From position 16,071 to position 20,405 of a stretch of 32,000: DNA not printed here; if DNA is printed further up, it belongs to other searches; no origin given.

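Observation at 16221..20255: Giant secreted murein hydrolase with about 18 LGFP repeats, back-to-back with the galactofuranan genes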

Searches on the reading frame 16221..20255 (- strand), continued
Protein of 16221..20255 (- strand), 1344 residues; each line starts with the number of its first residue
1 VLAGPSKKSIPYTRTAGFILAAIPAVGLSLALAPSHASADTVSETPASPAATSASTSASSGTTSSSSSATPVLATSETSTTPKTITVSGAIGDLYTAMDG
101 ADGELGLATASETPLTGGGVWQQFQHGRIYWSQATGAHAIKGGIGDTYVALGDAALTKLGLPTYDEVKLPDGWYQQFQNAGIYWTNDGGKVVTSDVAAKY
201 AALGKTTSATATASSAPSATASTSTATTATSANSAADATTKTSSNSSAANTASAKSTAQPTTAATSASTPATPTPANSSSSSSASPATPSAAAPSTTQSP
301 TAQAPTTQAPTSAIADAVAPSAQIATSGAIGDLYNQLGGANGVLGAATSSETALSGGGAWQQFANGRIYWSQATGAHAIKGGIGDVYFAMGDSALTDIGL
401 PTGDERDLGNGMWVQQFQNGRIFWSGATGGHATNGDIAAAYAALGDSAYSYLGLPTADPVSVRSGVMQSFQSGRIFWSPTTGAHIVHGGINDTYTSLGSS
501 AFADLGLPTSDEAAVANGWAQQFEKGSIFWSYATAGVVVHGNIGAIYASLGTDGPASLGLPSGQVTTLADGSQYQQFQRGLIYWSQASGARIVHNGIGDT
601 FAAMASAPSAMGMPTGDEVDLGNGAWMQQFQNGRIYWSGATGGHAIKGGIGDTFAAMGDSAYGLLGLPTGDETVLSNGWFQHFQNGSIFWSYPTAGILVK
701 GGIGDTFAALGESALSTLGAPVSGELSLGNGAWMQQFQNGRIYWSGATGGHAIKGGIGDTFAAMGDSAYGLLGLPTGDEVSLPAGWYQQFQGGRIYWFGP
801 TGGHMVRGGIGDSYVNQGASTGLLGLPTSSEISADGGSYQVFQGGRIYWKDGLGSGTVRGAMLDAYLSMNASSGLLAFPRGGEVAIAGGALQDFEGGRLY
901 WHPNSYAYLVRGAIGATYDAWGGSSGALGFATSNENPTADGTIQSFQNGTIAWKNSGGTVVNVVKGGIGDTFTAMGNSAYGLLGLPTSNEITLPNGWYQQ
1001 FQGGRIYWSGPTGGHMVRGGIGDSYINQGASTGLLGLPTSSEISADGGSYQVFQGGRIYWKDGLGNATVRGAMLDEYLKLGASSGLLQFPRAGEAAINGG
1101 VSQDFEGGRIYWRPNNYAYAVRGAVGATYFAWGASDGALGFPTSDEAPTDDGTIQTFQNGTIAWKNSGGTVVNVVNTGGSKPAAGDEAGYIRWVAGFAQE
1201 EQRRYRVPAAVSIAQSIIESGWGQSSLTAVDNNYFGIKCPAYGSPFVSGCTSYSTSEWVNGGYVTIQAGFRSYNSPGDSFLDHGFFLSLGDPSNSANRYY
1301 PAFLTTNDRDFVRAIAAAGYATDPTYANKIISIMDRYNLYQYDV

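Call 72: find_homologous_proteins(query=L022:6046-9342:+, max_evalue=1e-20)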
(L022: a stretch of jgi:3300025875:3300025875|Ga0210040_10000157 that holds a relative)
Query L022:6046-9342:+ (1098 aa): 1074 proteins with E <= 1e-20 among 8000 candidates; the best 120 are listed.
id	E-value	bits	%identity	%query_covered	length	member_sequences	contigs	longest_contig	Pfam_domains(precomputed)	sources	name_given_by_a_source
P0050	0.0e+0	2363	78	90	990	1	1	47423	PF08310.18,PF01510.31,PF27503.1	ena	-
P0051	0.0e+0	2090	85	100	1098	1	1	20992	PF08310.18,PF01510.31,PF27503.1,PF19855.5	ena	-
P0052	0.0e+0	1422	63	100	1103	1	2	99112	PF08310.18,PF01510.31,PF27503.1,PF19855.5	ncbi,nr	ncbi:N-acetylmuramoyl-L-alanine amidase [Modestobacter lapidis]|nr:hypothetical protein [Modestobact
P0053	0.0e+0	1415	62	100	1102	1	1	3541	PF08310.18,PF01510.31,PF27503.1,PF19855.5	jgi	jgi:uncharacterized protein with LGFP repeats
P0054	0.0e+0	1390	61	100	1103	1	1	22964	PF08310.18,PF01510.31,PF27503.1,PF19855.5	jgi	jgi:uncharacterized protein with LGFP repeats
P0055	0.0e+0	1374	60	100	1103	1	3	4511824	PF08310.18,PF01510.31,PF27503.1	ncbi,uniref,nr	ncbi:N-acetylmuramoyl-L-alanine amidase [Modestobacter roseus]|uniref:Uncharacterized protein with L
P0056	0.0e+0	1312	55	99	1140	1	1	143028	PF08310.18,PF01510.31,PF27503.1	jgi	jgi:uncharacterized protein with LGFP repeats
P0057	0.0e+0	1300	55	99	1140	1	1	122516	PF08310.18,PF01510.31,PF27503.1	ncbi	ncbi:N-acetylmuramoyl-L-alanine amidase [Geodermatophilus sp. SYSU D00705]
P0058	0.0e+0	1297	56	90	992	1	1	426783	PF08310.18,PF01510.31,PF27503.1,PF19855.5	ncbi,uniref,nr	ncbi:N-acetylmuramoyl-L-alanine amidase [Blastococcus sp. URHD0036]|uniref:N-acetylmuramoyl-L-alanin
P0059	0.0e+0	1273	54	99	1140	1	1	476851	PF08310.18,PF01510.31,PF27503.1,PF19855.5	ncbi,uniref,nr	ncbi:hypothetical protein DQ244_10735 [Blastococcus sp. TBT05-19]|uniref:N-acetylmuramoyl-L-alanine 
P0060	0.0e+0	1268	55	100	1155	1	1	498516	PF08310.18,PF01510.31,PF27503.1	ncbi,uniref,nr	ncbi:N-acetylmuramoyl-L-alanine amidase [Modestobacter sp. VKM Ac-2986]|uniref:N-acetylmuramoyl-L-al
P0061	0.0e+0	1253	56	89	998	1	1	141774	PF08310.18,PF01510.31,PF27503.1,PF19855.5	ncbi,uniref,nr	ncbi:hypothetical protein DQ238_14155 [Geodermatophilus sp. TF02-6]|uniref:N-acetylmuramoyl-L-alanin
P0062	0.0e+0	1251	58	88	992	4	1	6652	PF08310.18,PF01510.31,PF27503.1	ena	-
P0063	0.0e+0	1247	58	88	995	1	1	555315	PF08310.18,PF01510.31,PF27503.1,PF19855.5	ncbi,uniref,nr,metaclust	ncbi:N-acetylmuramoyl-L-alanine amidase [Geodermatophilus sp. DSM 45219]|uniref:N-acetylmuramoyl-L-a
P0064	0.0e+0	1231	57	90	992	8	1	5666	PF08310.18,PF01510.31,PF27503.1,PF19855.5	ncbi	-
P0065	0.0e+0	1225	57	86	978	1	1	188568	PF08310.18,PF01510.31,PF27503.1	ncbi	ncbi:N-acetylmuramoyl-L-alanine amidase [Geodermatophilus sp. SYSU D01106]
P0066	0.0e+0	1193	48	78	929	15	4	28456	PF08310.18,PF01510.31,PF27503.1,PF19855.5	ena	-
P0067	0.0e+0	1191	57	86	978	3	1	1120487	PF08310.18,PF01510.31,PF27503.1,PF19855.5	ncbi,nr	ncbi:N-acetylmuramoyl-L-alanine amidase [Geodermatophilus nigrescens]|nr:N-acetylmuramoyl-L-alanine 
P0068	0.0e+0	1171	55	89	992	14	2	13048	PF08310.18,PF01510.31,PF27503.1,PF19855.5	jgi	jgi:uncharacterized protein with LGFP repeats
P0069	0.0e+0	1126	50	90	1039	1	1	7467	PF08310.18,PF01510.31,PF27503.1,PF19855.5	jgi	jgi:uncharacterized protein with LGFP repeats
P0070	0.0e+0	1108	50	100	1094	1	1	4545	PF08310.18,PF01510.31,PF27503.1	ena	-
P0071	0.0e+0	1102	54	88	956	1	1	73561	PF08310.18,PF01510.31,PF27503.1,PF19855.5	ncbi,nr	ncbi:hypothetical protein GCU60_16035, partial [Blastococcus saxobsidens]|nr:hypothetical protein [B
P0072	0.0e+0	1087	51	80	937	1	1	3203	PF08310.18,PF01510.31,PF27503.1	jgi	jgi:uncharacterized protein with LGFP repeats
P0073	0.0e+0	1084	56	85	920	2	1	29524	PF08310.18,PF01510.31,PF27503.1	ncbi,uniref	ncbi:N-acetylmuramoyl-L-alanine amidase, partial [Blastococcus saxobsidens]|uniref:N-acetylmuramoyl-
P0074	0.0e+0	1080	47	95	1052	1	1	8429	PF08310.18,PF01510.31,PF27503.1,PF19855.5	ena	-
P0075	0.0e+0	1058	49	90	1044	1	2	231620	PF08310.18,PF01510.31,PF27503.1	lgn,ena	-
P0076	0.0e+0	1055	56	85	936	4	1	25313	PF08310.18,PF01510.31,PF27503.1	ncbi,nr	ncbi:hypothetical protein GCU67_18125, partial [Modestobacter muralis]|nr:hypothetical protein [Mode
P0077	0.0e+0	1055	49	78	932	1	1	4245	PF08310.18,PF01510.31,PF27503.1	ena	-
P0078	0.0e+0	1054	47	95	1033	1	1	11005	PF08310.18,PF01510.31,PF27503.1,PF02211.22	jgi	jgi:uncharacterized protein with LGFP repeats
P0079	0.0e+0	1050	48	88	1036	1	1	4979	PF08310.18,PF01510.31,PF27503.1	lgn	-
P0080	0.0e+0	1047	52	90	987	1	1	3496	PF08310.18,PF01510.31,PF27503.1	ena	-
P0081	0.0e+0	1047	47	90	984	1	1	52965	PF08310.18,PF01510.31,PF27503.1,PF19855.5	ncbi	ncbi:N-acetylmuramoyl-L-alanine amidase [Geodermatophilus sp. SYSU D01176]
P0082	0.0e+0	1044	50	90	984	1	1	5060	PF08310.18,PF01510.31,PF27503.1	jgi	jgi:uncharacterized protein with LGFP repeats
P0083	0.0e+0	1026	46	95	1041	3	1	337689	PF08310.18,PF01510.31,PF27503.1,PF02211.22,PF11809.14,PF06254.18,PF19855.5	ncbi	ncbi:N-acetylmuramoyl-L-alanine amidase [Geodermatophilus sp. SYSU D00814]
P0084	0.0e+0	1026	50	90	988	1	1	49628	PF08310.18,PF01510.31,PF27503.1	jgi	jgi:uncharacterized protein with LGFP repeats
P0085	3.5e-293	994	50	77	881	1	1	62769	PF08310.18,PF01510.31,PF27503.1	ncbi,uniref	ncbi:N-acetylmuramoyl-L-alanine amidase [Geodermatophilus maliterrae]|uniref:N-acetylmuramoyl-L-alan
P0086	1.2e-291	989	51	90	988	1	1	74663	PF08310.18,PF01510.31,PF27503.1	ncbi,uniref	ncbi:N-acetylmuramoyl-L-alanine amidase [Geodermatophilus sp. CPCC 206100]|uniref:N-acetylmuramoyl-L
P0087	6.9e-290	983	47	95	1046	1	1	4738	PF08310.18,PF01510.31,PF27503.1,PF19855.5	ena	-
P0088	1.9e-288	978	51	90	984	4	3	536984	PF08310.18,PF01510.31,PF27503.1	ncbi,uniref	ncbi:hypothetical protein GCM10027261_30400 [Geodermatophilus arenarius]|uniref:N-acetylmuramoyl-L-a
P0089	2.5e-288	978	48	70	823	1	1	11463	PF08310.18,PF01510.31,PF27503.1,PF19855.5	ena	-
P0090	2.2e-287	975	46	90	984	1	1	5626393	PF08310.18,PF01510.31,PF27503.1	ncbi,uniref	ncbi:N-acetylmuramoyl-L-alanine amidase [Geodermatophilus sp. URMC 61]|uniref:N-acetylmuramoyl-L-ala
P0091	3.5e-286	971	49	70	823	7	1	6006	PF08310.18,PF01510.31,PF27503.1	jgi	jgi:uncharacterized protein with LGFP repeats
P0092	6.1e-285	967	51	90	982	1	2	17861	PF08310.18,PF01510.31,PF27503.1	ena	-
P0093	3.0e-283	961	45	95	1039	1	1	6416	PF08310.18,PF01510.31,PF27503.1,PF19855.5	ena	-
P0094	1.4e-280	952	48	85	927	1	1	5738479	PF08310.18,PF01510.31,PF27503.1,PF19855.5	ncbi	ncbi:N-acetylmuramoyl-L-alanine amidase [Geodermatophilus sp. URMC 65]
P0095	8.2e-279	946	47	85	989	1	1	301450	PF08310.18,PF01510.31,PF27503.1,PF19855.5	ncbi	ncbi:N-acetylmuramoyl-L-alanine amidase [Geodermatophilus sp. SYSU D00698]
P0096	1.1e-277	943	47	87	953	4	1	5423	PF08310.18,PF01510.31,PF27503.1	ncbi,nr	ncbi:MAG TPA: N-acetylmuramoyl-L-alanine amidase, partial [Blastococcus sp.]|nr:N-acetylmuramoyl-L-a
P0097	7.5e-277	940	47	78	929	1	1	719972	PF08310.18,PF01510.31,PF27503.1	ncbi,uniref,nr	ncbi:Uncharacterized conserved protein, contains LGFP repeats [Geodermatophilus pulveris]|uniref:Unc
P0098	3.4e-276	938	46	89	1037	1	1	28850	PF08310.18,PF01510.31,PF27503.1,PF19855.5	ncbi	ncbi:N-acetylmuramoyl-L-alanine amidase [Geodermatophilus sp. SYSU D01180]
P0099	1.3e-273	929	49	90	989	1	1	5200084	PF08310.18,PF01510.31,PF27503.1,PF19855.5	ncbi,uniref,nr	ncbi:uncharacterized protein with LGFP repeats [Geodermatophilus bullaregiensis]|uniref:N-acetylmura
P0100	5.7e-272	924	51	72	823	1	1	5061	PF08310.18,PF01510.31,PF27503.1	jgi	jgi:uncharacterized protein with LGFP repeats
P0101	1.6e-271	922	48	78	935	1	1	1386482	PF08310.18,PF01510.31,PF27503.1,PF19855.5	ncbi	-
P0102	6.6e-271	920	48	90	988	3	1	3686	PF08310.18,PF01510.31,PF27503.1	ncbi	-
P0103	1.8e-270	919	48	78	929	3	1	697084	PF08310.18,PF01510.31,PF27503.1,PF19855.5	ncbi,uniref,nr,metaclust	ncbi:Uncharacterized conserved protein, contains LGFP repeats [Geodermatophilus siccatus]|uniref:Unc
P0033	1.1e-269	916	54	63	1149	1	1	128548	PF08310.18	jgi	-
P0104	1.9e-269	915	53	79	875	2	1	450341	PF08310.18,PF01510.31,PF27503.1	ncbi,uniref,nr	ncbi:N-acetylmuramoyl-L-alanine amidase [Modestobacter sp. DSM 44400]|uniref:N-acetylmuramoyl-L-alan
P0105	5.3e-269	914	52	78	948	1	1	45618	PF08310.18,PF01510.31,PF27503.1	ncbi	ncbi:N-acetylmuramoyl-L-alanine amidase [Modestobacter lacusdianchii]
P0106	1.3e-268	913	45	61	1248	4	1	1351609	PF08310.18,PF12914.14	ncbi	ncbi:hypothetical protein [Modestobacter muralis]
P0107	9.7e-268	910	48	78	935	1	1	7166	PF08310.18,PF01510.31,PF27503.1,PF19855.5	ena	-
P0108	1.5e-267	909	48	85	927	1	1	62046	PF08310.18,PF01510.31,PF27503.1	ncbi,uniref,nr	ncbi:N-acetylmuramoyl-L-alanine amidase [Geodermatophilus chilensis]|uniref:N-acetylmuramoyl-L-alani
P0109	2.1e-267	909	49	85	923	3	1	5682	PF08310.18,PF01510.31,PF27503.1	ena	-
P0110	2.5e-265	902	50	78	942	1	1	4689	PF08310.18,PF10411.15,PF01510.31,PF27503.1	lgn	-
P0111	3.8e-264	898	53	70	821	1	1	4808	PF08310.18,PF01510.31,PF27503.1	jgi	jgi:uncharacterized protein with LGFP repeats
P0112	7.7e-264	897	52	78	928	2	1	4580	PF08310.18,PF01510.31,PF27503.1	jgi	-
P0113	9.4e-264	897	46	88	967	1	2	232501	PF08310.18,PF01510.31,PF27503.1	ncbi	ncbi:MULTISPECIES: N-acetylmuramoyl-L-alanine amidase [unclassified Blastococcus]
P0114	2.6e-263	895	45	89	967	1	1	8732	PF08310.18,PF01510.31,PF27503.1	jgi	jgi:uncharacterized protein with LGFP repeats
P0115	6.8e-263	894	46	90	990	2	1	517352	PF08310.18,PF01510.31,PF27503.1,PF19855.5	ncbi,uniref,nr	ncbi:Uncharacterized conserved protein, contains LGFP repeats [Geodermatophilus amargosae]|uniref:Un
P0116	2.3e-262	892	44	82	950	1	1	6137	PF08310.18,PF01510.31,PF27503.1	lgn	-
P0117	2.6e-262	892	50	78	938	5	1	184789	PF08310.18,PF01510.31,PF27503.1,PF19855.5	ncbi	ncbi:N-acetylmuramoyl-L-alanine amidase [Geodermatophilus sp. SYSU D00525]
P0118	2.2e-261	889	56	75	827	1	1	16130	PF08310.18,PF01510.31,PF27503.1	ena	-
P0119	2.7e-261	888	49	80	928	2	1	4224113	PF08310.18,PF01510.31,PF27503.1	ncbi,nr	ncbi:N-acetylmuramoyl-L-alanine amidase [Modestobacter sp. L9-4]|nr:N-acetylmuramoyl-L-alanine amida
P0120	2.2e-260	885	50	70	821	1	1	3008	PF08310.18,PF01510.31,PF27503.1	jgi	jgi:uncharacterized protein with LGFP repeats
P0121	1.3e-259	883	49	65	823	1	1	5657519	PF08310.18,PF01510.31,PF27503.1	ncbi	ncbi:N-acetylmuramoyl-L-alanine amidase [Geodermatophilus sp. URMC 64]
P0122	5.7e-259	881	51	81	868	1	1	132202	PF08310.18,PF10411.15,PF01510.31,PF27503.1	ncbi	ncbi:N-acetylmuramoyl-L-alanine amidase [Geodermatophilus sp. SYSU D01186]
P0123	9.3e-259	880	45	94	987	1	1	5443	PF08310.18,PF01510.31,PF27503.1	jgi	jgi:uncharacterized protein with LGFP repeats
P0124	1.2e-258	880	50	80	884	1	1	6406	PF08310.18,PF01510.31,PF27503.1,PF19855.5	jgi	jgi:uncharacterized protein with LGFP repeats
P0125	8.6e-258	877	46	85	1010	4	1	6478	PF08310.18,PF01510.31,PF27503.1,PF19855.5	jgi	jgi:uncharacterized protein with LGFP repeats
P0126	1.9e-257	876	47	85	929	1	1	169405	PF08310.18,PF01510.31,PF27503.1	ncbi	ncbi:N-acetylmuramoyl-L-alanine amidase [Blastococcus sp. SYSU D00820]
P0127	2.7e-255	869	47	89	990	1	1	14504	PF08310.18,PF01510.31,PF27503.1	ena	-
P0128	5.0e-255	868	49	74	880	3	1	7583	PF08310.18,PF01510.31,PF27503.1,PF19855.5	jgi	jgi:uncharacterized protein with LGFP repeats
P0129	8.3e-255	867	48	90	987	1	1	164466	PF08310.18,PF01510.31,PF27503.1,PF19855.5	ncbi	ncbi:N-acetylmuramoyl-L-alanine amidase [Blastococcus sp. SYSU DS0539]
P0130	2.5e-254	865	56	69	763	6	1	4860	PF08310.18,PF01510.31,PF27503.1,PF19855.5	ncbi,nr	ncbi:MAG: hypothetical protein QOJ68_3702, partial [Blastococcus sp.]|nr:hypothetical protein [Blast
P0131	4.9e-254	864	47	81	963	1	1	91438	PF08310.18,PF01510.31,PF27503.1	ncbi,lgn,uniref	ncbi:N-acetylmuramoyl-L-alanine amidase [Trujillonella humicola]|uniref:N-acetylmuramoyl-L-alanine a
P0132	1.1e-253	863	48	90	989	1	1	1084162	PF08310.18,PF01510.31,PF27503.1,PF19855.5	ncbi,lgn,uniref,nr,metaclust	ncbi:Uncharacterized conserved protein, contains LGFP repeats [Geodermatophilus telluris]|uniref:Unc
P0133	9.6e-253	860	54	70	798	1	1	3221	PF08310.18,PF01510.31,PF27503.1,PF19855.5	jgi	jgi:uncharacterized protein with LGFP repeats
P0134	1.6e-252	859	48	90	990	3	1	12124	PF08310.18,PF01510.31,PF27503.1,PF19855.5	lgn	-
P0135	1.2e-251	856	48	73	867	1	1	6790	PF08310.18,PF01510.31,PF27503.1,PF19855.5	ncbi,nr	ncbi:MAG TPA: N-acetylmuramoyl-L-alanine amidase, partial [Geodermatophilus sp.]|nr:N-acetylmuramoyl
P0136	1.5e-251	856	49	65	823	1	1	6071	PF08310.18,PF01510.31,PF27503.1,PF19855.5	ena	-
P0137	2.4e-251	856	49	80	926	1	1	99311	PF08310.18,PF01510.31,PF27503.1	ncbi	ncbi:N-acetylmuramoyl-L-alanine amidase [Geodermatophilus sp. SYSU D00697]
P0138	1.2e-250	853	47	82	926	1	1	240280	PF08310.18,PF01510.31,PF27503.1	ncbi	ncbi:N-acetylmuramoyl-L-alanine amidase [Geodermatophilus sp. SYSU D01105]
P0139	2.2e-250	852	49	78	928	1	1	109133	PF08310.18,PF01510.31,PF27503.1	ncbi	ncbi:N-acetylmuramoyl-L-alanine amidase [Modestobacter sp. SYSU DS0657]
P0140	5.9e-250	851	48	90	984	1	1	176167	PF08310.18,PF01510.31,PF27503.1,PF19855.5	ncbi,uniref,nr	ncbi:N-acetylmuramoyl-L-alanine amidase [Blastococcus sp. TF02A_35]|uniref:N-acetylmuramoyl-L-alanin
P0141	9.0e-249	847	45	78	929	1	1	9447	PF08310.18,PF01510.31,PF27503.1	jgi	jgi:uncharacterized protein with LGFP repeats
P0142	2.6e-248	846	47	84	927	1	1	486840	PF08310.18,PF01510.31,PF27503.1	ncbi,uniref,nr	ncbi:N-acetylmuramoyl-L-alanine amidase [Blastococcus xanthinilyticus]|uniref:Uncharacterized protei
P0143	3.1e-248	845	47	78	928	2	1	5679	PF08310.18,PF01510.31,PF27503.1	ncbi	-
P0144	4.8e-248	845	44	100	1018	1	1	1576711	PF08310.18,PF01510.31,PF27503.1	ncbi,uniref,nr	ncbi:N-acetylmuramoyl-L-alanine amidase [Klenkia taihuensis]|uniref:Uncharacterized conserved protei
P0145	6.3e-248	844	54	69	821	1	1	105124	PF08310.18,PF01510.31,PF27503.1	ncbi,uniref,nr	ncbi:N-acetylmuramoyl-L-alanine amidase [Modestobacter excelsi]|uniref:N-acetylmuramoyl-L-alanine am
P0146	8.5e-248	844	50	69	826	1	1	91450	PF08310.18,PF01510.31,PF27503.1,PF19855.5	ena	-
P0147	1.4e-247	843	53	70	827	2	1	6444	PF08310.18,PF01510.31,PF27503.1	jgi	jgi:uncharacterized protein with LGFP repeats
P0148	8.9e-247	840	47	84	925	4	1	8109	PF08310.18,PF01510.31,PF27503.1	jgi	jgi:uncharacterized protein with LGFP repeats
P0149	3.4e-246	838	48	63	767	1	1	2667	PF08310.18,PF01510.31,PF19855.5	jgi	jgi:uncharacterized protein with LGFP repeats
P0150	3.4e-246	838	47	74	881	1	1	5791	PF08310.18,PF01510.31,PF27503.1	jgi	jgi:uncharacterized protein with LGFP repeats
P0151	4.2e-246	838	63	56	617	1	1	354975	PF08310.18,PF01510.31,PF27503.1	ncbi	ncbi:N-acetylmuramoyl-L-alanine amidase, partial [Geodermatophilus poikilotrophus]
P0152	4.6e-246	838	49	80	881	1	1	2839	PF08310.18,PF01510.31,PF27503.1,PF19855.5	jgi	jgi:uncharacterized protein with LGFP repeats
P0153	2.1e-244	833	53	75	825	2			PF08310.18,PF01510.31,PF27503.1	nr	nr:N-acetylmuramoyl-L-alanine amidase [Modestobacter marinus]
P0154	3.3e-244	832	47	78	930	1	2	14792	PF08310.18,PF01510.31,PF27503.1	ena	-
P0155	5.2e-244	831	52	65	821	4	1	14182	PF08310.18,PF01510.31,PF27503.1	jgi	jgi:uncharacterized protein with LGFP repeats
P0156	1.1e-242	827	49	72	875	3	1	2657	PF08310.18,PF01510.31,PF27503.1,PF19855.5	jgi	jgi:uncharacterized protein with LGFP repeats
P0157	3.2e-242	825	47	73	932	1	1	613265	PF08310.18,PF01510.31,PF27503.1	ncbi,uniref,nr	ncbi:uncharacterized protein with LGFP repeats [Geodermatophilus tzadiensis]|uniref:Uncharacterized 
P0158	1.6e-241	823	49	72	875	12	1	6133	PF08310.18,PF01510.31,PF27503.1,PF19855.5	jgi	jgi:uncharacterized protein with LGFP repeats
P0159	1.9e-241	823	49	81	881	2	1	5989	PF08310.18,PF01510.31,PF27503.1,PF19855.5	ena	-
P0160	5.8e-239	815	51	70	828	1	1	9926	PF08310.18,PF01510.31,PF27503.1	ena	-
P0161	6.5e-239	814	49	80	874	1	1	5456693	PF08310.18,PF01510.31,PF27503.1,PF19855.5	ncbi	ncbi:N-acetylmuramoyl-L-alanine amidase [Geodermatophilus sp. URMC 63]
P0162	2.1e-238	813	52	72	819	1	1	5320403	PF08310.18,PF01510.31,PF27503.1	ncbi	ncbi:N-acetylmuramoyl-L-alanine amidase [Geodermatophilus sp. URMC 60]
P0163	2.7e-238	812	50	65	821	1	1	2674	PF08310.18,PF01510.31,PF27503.1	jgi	jgi:uncharacterized protein with LGFP repeats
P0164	3.8e-237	809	46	84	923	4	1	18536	PF08310.18,PF01510.31,PF27503.1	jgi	jgi:uncharacterized protein with LGFP repeats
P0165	9.7e-236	804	50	73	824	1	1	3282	PF08310.18,PF01510.31,PF27503.1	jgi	-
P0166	1.3e-234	800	48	64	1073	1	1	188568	PF08310.18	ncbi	ncbi:hypothetical protein ACI78R_11575 [Geodermatophilus sp. SYSU D01106]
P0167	1.7e-234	800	51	74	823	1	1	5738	PF08310.18,PF01510.31,PF27503.1,PF19855.5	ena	-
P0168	3.0e-234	799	50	74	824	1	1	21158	PF08310.18,PF01510.31,PF27503.1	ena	-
